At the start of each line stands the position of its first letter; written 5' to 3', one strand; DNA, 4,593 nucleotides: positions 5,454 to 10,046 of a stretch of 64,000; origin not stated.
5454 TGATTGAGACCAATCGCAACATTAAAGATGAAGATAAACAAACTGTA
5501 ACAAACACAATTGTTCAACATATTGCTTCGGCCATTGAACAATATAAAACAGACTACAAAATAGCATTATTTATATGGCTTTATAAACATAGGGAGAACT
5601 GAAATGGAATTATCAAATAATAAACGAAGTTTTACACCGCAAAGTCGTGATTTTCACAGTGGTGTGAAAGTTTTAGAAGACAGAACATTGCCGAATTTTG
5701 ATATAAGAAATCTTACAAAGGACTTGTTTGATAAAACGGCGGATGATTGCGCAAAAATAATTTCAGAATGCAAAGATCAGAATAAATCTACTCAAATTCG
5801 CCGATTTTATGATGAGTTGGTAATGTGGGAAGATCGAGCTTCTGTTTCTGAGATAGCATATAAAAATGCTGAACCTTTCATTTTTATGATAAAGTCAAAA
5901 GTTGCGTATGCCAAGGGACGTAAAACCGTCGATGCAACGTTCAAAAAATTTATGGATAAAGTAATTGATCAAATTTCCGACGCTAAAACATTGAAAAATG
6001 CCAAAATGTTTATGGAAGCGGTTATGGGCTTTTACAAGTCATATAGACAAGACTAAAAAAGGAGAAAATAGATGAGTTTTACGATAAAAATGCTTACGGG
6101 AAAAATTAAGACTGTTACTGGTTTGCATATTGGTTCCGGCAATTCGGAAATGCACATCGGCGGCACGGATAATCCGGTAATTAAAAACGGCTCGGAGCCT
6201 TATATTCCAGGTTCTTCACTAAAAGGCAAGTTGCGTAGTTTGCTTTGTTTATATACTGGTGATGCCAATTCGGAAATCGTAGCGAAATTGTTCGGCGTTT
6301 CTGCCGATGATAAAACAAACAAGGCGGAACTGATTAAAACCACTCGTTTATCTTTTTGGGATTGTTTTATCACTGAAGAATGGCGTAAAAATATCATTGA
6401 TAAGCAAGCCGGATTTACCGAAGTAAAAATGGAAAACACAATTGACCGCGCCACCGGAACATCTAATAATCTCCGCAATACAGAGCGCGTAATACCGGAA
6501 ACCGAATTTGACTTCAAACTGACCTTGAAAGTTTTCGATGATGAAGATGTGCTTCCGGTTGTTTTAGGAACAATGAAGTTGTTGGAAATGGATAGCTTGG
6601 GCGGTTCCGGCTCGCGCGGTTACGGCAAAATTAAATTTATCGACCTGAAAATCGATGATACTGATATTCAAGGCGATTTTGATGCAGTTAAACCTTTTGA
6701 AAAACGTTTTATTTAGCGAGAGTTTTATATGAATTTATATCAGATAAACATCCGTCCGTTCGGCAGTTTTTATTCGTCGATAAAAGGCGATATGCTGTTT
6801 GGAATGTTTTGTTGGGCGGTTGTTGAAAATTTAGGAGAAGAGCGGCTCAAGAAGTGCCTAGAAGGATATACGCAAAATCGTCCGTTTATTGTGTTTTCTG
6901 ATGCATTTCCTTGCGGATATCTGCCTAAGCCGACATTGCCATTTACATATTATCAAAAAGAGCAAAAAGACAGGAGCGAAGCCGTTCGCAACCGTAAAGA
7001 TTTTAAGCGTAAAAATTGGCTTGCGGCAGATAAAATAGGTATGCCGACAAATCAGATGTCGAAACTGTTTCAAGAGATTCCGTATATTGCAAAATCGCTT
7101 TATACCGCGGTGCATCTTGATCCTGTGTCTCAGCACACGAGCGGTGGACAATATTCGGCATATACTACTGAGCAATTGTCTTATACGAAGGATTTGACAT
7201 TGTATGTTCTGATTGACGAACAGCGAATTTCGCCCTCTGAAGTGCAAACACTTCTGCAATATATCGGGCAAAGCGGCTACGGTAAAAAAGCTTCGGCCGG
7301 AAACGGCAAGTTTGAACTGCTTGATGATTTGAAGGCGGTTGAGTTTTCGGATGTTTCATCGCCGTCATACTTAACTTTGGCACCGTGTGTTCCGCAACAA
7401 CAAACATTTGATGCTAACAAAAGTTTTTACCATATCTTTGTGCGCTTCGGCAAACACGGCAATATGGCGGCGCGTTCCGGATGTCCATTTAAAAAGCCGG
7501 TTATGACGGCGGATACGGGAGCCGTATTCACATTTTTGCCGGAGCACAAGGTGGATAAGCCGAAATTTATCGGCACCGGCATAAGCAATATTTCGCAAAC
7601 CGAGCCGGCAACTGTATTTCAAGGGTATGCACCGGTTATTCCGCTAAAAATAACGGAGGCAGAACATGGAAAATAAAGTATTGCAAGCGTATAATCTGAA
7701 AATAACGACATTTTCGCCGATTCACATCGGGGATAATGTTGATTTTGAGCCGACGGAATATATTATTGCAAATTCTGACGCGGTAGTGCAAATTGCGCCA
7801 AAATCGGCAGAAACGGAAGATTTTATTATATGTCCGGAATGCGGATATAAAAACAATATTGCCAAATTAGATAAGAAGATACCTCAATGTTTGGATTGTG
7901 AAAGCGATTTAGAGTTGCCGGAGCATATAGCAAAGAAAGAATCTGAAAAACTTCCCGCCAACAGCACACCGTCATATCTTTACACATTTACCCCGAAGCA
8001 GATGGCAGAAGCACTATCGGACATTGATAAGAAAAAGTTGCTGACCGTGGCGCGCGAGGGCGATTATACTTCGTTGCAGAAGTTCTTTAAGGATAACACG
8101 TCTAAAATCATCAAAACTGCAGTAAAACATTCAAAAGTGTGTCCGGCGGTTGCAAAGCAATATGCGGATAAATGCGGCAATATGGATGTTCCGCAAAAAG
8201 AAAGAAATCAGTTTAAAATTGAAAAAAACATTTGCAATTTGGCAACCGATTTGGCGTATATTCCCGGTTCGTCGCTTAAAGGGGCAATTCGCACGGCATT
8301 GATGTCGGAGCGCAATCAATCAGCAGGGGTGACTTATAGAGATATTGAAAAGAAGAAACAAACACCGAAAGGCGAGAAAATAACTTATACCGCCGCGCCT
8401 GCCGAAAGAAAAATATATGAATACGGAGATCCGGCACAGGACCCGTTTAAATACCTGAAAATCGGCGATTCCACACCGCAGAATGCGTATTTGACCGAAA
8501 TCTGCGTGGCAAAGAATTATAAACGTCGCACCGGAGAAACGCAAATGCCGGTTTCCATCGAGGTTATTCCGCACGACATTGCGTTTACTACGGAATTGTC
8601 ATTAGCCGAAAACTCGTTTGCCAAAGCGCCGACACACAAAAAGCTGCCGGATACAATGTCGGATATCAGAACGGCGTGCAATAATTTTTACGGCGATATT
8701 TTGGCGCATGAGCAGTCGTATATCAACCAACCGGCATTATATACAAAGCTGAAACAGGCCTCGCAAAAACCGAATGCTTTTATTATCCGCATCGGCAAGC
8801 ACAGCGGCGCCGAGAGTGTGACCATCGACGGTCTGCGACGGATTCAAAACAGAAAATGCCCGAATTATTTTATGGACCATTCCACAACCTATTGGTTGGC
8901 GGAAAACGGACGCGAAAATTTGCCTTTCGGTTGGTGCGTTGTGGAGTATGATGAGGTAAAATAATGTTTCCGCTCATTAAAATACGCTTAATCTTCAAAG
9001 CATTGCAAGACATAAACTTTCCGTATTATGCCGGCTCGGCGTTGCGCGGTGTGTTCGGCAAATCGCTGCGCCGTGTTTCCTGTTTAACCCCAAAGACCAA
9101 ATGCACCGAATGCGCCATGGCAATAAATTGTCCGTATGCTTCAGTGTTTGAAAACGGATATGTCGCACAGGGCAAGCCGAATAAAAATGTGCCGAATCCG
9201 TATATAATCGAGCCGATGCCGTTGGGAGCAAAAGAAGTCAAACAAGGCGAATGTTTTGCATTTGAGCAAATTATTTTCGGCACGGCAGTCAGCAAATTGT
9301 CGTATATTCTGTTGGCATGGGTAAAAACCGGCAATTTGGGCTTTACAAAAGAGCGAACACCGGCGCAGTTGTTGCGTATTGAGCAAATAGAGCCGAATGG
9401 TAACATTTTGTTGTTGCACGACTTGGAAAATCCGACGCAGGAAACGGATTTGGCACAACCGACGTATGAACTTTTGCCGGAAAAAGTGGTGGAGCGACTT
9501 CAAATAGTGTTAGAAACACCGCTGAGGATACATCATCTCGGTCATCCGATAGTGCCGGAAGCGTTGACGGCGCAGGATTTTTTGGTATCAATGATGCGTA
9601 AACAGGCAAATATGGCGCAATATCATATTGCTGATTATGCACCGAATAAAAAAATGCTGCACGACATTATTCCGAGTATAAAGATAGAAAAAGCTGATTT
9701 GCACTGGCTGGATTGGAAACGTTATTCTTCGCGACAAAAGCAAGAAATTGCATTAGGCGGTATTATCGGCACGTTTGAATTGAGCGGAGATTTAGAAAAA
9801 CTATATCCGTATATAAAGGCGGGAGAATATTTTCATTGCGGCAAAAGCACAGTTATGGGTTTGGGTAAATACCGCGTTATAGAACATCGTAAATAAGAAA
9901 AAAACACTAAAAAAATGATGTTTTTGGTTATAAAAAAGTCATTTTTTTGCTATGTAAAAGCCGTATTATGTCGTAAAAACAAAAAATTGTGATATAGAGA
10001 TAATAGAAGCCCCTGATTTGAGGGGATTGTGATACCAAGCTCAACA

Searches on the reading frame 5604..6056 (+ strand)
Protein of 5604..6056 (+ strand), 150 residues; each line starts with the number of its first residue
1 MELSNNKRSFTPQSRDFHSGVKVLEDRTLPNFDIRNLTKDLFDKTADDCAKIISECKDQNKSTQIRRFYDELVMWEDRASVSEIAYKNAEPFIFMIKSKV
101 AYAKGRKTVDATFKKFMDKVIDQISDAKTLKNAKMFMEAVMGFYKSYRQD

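Call 9: search_protein_families(library=ncbifam, proteins=[window:5604-6056:+])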
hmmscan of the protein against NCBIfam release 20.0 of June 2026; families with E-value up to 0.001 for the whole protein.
window:5604-6056:+ (150 aa): 1 family
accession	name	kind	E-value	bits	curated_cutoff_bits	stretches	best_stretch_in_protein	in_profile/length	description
TIGR01870.1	cas_TM1810_Csm2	hypoth_equivalog_domain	2e-15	57.5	30.6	1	61-148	2-95/96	type III-A CRISPR-associated protein Csm2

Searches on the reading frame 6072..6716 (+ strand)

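Call 9: search_protein_families(library=ncbifam, proteins=[window:6072-6716:+])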
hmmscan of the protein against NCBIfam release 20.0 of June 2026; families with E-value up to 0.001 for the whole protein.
window:6072-6716:+ (214 aa): 7 families
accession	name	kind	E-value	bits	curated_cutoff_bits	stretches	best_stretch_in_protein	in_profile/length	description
TIGR02582.1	cas7_TM1809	equivalog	8.1e-56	189.2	90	1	7-189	5-203/203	type III-A CRISPR-associated RAMP protein Csm3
TIGR02581.1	cas_cyan_RAMP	equivalog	1.6e-18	67.1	108.05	2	8-58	6-56/216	type III CRISPR-associated RAMP protein Csx7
TIGR02580.1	cas_RAMP_Cmr4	equivalog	1.1e-08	35.3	87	1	14-86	7-80/283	type III-B CRISPR module RAMP protein Cmr4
TIGR03115.2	cas7_csf2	equivalog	3.2e-06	26.6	130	1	119-198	223-302/346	type IV CRISPR-associated protein Csf2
TIGR01899.1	cas_TM1807_csm5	equivalog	1e-05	25.2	38.3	1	36-68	103-135/364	type III-A CRISPR-associated RAMP protein Csm5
TIGR03986.1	TIGR03986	equivalog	4.6e-05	23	161.35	1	11-62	39-92/568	TIGR03986 family type III CRISPR-associated RAMP protein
TIGR01898.1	cas_TM1791_cmr6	equivalog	0.00027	21.1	51.1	1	11-95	2-71/195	type III-B CRISPR module RAMP protein Cmr6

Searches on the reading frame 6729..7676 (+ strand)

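Call 9: search_protein_families(library=ncbifam, proteins=[window:6729-7676:+])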
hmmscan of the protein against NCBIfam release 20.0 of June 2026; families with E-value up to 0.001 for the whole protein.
window:6729-7676:+ (315 aa): 1 family
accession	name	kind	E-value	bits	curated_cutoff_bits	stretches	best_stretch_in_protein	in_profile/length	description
TIGR01903.2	cas5_csm4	equivalog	9.4e-33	113.8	55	1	17-270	25-277/304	type III-A CRISPR-associated RAMP protein Csm4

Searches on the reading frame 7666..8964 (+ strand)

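Call 9: search_protein_families(library=ncbifam, proteins=[window:7666-8964:+])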
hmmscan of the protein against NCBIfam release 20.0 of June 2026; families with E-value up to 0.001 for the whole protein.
window:7666-8964:+ (432 aa): 2 families
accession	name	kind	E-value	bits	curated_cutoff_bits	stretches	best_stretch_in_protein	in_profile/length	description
TIGR01899.1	cas_TM1807_csm5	equivalog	6e-19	68.8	38.3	1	179-387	93-311/364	type III-A CRISPR-associated RAMP protein Csm5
TIGR02582.1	cas7_TM1809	equivalog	5e-05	23.4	90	1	189-233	35-79/203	type III-A CRISPR-associated RAMP protein Csm3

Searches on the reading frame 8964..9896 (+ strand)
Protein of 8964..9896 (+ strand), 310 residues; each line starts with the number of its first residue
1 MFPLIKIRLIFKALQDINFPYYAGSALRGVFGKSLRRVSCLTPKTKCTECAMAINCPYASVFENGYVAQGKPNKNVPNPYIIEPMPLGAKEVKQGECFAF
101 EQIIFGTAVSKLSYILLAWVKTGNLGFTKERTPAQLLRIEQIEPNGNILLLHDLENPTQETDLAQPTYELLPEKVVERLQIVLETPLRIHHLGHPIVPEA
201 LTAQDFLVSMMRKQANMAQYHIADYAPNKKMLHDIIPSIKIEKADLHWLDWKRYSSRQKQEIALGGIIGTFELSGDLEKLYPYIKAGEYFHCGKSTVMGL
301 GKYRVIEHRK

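Call 9: search_protein_families(library=ncbifam, proteins=[window:8964-9896:+])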
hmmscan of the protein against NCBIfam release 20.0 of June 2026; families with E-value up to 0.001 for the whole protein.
window:8964-9896:+ (310 aa): 1 family
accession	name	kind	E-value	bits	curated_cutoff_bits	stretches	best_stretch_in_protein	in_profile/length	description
TIGR01877.1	cas_cas6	equivalog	1.2e-05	25.9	58.65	1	215-304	121-200/200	CRISPR-associated endoribonuclease Cas6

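Call 10: find_encoding_contigs(protein=window:8964-9896:+, flank=10000, max_places=10)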
Protein window:8964-9896:+ (310 aa): 1 contig read that carries it; 1 place shown.
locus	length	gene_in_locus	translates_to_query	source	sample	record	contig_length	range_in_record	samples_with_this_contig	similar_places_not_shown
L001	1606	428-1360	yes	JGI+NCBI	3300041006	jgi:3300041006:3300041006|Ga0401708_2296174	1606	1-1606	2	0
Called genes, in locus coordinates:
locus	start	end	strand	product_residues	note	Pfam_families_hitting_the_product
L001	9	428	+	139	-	-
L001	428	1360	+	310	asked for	PF27225:AF_1859_N, PF10040:CRISPR_Cas6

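Call 15: search_protein_families(library=pfam, proteins=[window:8964-9896:+], max_evalue=0.01)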
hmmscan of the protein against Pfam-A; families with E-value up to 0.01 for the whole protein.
window:8964-9896:+ (310 aa): 1 family
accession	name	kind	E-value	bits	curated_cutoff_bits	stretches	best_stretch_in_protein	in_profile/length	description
PF10040.14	CRISPR_Cas6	-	1.2e-12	48.8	25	1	183-303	3-89/89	CRISPR-associated endoribonuclease Cas6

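Call 18: find_homologous_proteins(query=window:8964-9896:+)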
Query window:8964-9896:+ (310 aa): 42 proteins with E <= 0.001 among 1185 candidates.
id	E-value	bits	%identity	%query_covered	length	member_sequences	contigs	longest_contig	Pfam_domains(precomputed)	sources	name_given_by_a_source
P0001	1.8e-191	653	91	100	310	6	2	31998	PF27225.1,PF10040.15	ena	-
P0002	5.2e-167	573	81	99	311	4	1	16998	PF27225.1,PF10040.15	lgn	-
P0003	8.1e-162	556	77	100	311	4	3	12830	PF27225.1,PF10040.15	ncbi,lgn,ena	ncbi:MAG: CRISPR system precrRNA processing endoribonuclease RAMP protein Cas6 [Alphaproteobacteria 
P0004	1.9e-152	525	74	99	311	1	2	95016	PF27225.1,PF10040.15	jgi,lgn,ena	-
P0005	1.1e-146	506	73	99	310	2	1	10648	PF27225.1,PF10040.15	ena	-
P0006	9.8e-145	500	72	99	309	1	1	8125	PF27225.1,PF10040.15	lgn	-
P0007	4.5e-135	468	66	99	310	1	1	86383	PF27225.1,PF10040.15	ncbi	-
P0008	1.0e-122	427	60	98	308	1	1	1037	PF27225.1,PF10040.15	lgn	-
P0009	6.9e-116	405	56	99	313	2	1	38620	PF27225.1,PF10040.15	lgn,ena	-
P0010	1.8e-112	394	58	98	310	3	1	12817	PF27225.1,PF10040.15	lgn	-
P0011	2.1e-112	393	58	97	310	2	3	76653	PF27225.1,PF10040.15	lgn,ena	-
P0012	3.6e-112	393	56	100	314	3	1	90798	PF27225.1,PF10040.15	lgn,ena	-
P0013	1.9e-111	390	56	99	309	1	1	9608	PF27225.1,PF10040.15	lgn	-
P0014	6.4e-111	389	55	97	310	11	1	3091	PF27225.1,PF10040.15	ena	-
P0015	6.8e-111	388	57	98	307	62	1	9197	PF27225.1,PF10040.15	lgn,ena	-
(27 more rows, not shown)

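Call 19: find_encoding_contigs(protein=P0001, flank=6000, max_places=4)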
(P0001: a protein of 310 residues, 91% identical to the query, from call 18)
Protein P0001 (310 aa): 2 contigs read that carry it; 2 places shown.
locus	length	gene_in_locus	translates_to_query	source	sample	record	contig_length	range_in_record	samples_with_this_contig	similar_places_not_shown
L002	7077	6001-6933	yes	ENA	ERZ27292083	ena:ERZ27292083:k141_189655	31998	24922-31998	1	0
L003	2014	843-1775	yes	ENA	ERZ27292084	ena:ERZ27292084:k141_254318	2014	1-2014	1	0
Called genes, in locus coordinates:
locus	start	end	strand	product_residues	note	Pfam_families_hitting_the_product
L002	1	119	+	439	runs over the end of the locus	PF09670:Cas_Cas02710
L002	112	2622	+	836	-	PF18211:Csm1_B, PF22335:Cas10-Cmr2_palm2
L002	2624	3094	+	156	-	PF03750:Csm2_III-A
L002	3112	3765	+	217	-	PF03787:RAMPs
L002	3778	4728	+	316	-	PF03787:RAMPs (faint)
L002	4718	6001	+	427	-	PF03787:RAMPs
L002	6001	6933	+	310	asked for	PF27225:AF_1859_N, PF10040:CRISPR_Cas6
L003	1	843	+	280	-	?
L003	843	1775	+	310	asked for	PF27225:AF_1859_N, PF10040:CRISPR_Cas6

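Call 20: find_encoding_contigs(protein=P0002, flank=6000, max_places=4)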
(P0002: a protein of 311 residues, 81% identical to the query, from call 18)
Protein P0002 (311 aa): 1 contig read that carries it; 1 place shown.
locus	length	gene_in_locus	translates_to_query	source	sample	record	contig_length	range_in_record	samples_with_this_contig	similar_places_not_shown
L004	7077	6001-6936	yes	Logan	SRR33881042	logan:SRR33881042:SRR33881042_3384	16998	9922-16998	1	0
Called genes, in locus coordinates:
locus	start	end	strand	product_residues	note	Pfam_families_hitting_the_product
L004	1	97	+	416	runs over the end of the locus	PF23400:CARF_Card1 (weak), PF09670:Cas_Cas02710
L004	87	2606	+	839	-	PF18211:Csm1_B, PF22335:Cas10-Cmr2_palm2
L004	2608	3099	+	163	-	PF03750:Csm2_III-A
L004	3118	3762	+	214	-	PF03787:RAMPs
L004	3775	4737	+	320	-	-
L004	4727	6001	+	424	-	PF03787:RAMPs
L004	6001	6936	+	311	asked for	PF27225:AF_1859_N, PF10040:CRISPR_Cas6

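Call 21: find_encoding_contigs(protein=P0003, flank=6000, max_places=4)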
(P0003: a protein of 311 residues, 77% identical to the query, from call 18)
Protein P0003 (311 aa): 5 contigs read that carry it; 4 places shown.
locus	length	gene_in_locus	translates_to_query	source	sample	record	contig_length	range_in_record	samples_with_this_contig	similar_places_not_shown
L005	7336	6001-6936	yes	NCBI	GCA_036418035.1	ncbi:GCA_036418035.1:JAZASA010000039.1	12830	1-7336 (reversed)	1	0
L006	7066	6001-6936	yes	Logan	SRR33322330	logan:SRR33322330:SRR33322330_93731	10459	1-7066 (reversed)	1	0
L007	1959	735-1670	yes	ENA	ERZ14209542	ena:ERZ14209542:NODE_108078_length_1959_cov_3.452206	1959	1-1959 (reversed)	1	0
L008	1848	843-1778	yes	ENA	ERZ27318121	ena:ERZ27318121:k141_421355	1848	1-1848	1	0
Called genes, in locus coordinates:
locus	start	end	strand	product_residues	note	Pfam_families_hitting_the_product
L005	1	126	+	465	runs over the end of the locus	PF22205:Csm6_6H (faint), PF09670:Cas_Cas02710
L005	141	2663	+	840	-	PF18211:Csm1_B, PF22335:Cas10-Cmr2_palm2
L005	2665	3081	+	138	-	PF03750:Csm2_III-A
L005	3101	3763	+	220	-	PF03787:RAMPs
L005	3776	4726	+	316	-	-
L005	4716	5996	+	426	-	PF03787:RAMPs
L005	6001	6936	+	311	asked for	PF27225:AF_1859_N, PF10040:CRISPR_Cas6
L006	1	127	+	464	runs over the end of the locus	PF19810:HFX_2341_N (weak), PF22205:Csm6_6H (faint), PF09670:Cas_Cas02710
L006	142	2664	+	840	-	PF18211:Csm1_B, PF22335:Cas10-Cmr2_palm2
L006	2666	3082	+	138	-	PF03750:Csm2_III-A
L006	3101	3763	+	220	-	PF03787:RAMPs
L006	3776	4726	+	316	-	-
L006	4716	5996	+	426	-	PF03787:RAMPs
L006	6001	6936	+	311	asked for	PF27225:AF_1859_N, PF10040:CRISPR_Cas6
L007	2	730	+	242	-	?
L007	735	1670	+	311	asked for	PF27225:AF_1859_N, PF10040:CRISPR_Cas6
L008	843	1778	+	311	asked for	PF27225:AF_1859_N, PF10040:CRISPR_Cas6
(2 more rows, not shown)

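Call 22: find_encoding_contigs(protein=P0004, flank=6000, max_places=4)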
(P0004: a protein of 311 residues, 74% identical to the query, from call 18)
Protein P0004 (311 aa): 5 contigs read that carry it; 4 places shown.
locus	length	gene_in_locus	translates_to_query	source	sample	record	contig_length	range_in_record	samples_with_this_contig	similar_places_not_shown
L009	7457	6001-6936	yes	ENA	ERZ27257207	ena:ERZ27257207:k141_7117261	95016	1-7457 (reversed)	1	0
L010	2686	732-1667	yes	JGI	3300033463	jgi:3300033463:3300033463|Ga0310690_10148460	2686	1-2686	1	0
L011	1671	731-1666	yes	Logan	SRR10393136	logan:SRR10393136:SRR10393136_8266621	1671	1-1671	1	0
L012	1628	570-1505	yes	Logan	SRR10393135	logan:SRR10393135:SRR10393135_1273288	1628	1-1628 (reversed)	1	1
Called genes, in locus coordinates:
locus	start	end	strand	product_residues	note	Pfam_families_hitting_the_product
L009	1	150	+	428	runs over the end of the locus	PF09670:Cas_Cas02710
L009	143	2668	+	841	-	PF18211:Csm1_B, PF22335:Cas10-Cmr2_palm2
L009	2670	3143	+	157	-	PF03750:Csm2_III-A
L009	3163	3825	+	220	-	PF03787:RAMPs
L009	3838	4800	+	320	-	-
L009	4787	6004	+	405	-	PF03787:RAMPs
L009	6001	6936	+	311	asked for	PF27225:AF_1859_N, PF10040:CRISPR_Cas6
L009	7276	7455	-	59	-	?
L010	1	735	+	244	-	?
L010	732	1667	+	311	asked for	PF27225:AF_1859_N, PF10040:CRISPR_Cas6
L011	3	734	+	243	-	?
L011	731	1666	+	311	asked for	PF27225:AF_1859_N, PF10040:CRISPR_Cas6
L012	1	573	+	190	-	?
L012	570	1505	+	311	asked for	PF27225:AF_1859_N, PF10040:CRISPR_Cas6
